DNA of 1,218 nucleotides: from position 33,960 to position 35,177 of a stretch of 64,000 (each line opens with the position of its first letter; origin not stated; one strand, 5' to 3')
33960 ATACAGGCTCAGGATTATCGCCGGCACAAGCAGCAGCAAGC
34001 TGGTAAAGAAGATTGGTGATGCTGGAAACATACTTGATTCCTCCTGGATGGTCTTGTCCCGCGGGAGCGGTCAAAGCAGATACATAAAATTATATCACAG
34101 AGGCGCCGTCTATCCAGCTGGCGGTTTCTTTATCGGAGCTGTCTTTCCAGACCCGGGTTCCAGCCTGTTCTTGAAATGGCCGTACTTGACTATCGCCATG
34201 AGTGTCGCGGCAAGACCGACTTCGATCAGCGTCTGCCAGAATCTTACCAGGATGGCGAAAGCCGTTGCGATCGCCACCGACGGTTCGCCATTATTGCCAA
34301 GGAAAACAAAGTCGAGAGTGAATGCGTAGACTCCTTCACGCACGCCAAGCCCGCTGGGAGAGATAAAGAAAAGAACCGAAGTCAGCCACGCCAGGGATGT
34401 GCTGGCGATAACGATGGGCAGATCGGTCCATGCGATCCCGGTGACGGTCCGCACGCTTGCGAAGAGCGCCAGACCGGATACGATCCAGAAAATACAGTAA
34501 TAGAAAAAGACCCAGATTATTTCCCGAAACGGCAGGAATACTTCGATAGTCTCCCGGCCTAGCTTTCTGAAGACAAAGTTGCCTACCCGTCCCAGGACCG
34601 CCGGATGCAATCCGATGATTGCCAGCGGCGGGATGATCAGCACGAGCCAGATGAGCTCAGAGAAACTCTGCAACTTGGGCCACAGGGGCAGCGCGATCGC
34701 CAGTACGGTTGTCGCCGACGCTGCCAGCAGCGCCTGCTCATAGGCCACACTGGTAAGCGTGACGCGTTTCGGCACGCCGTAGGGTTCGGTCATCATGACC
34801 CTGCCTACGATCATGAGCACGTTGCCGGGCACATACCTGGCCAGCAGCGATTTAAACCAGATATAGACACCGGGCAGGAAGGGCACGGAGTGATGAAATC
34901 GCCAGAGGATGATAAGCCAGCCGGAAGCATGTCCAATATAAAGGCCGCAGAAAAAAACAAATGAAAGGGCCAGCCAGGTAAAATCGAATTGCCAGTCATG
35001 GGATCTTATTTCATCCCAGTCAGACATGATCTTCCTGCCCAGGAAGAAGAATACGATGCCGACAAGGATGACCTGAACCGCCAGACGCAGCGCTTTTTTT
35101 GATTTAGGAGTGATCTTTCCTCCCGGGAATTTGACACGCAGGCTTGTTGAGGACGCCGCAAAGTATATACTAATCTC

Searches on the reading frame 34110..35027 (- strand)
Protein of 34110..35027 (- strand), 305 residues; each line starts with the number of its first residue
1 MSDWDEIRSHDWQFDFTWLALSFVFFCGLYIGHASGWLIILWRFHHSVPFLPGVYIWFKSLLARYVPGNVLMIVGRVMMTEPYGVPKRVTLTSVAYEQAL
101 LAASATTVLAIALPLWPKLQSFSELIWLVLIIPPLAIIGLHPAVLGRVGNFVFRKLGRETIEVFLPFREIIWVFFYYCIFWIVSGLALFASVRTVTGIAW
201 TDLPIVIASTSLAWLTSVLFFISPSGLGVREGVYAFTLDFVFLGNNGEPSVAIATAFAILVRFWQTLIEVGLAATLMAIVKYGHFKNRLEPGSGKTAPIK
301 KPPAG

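Call 4: search_protein_families(library=pfam, proteins=[window:34110-35027:-], max_evalue=0.01)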
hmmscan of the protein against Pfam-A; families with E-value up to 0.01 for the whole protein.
window:34110-35027:- (305 aa): 1 family
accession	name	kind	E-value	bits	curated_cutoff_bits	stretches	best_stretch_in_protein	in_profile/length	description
PF03706.18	LPG_synthase_TM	-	7e-11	42.6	33.4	1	3-260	20-293/302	Lysylphosphatidylglycerol synthase TM region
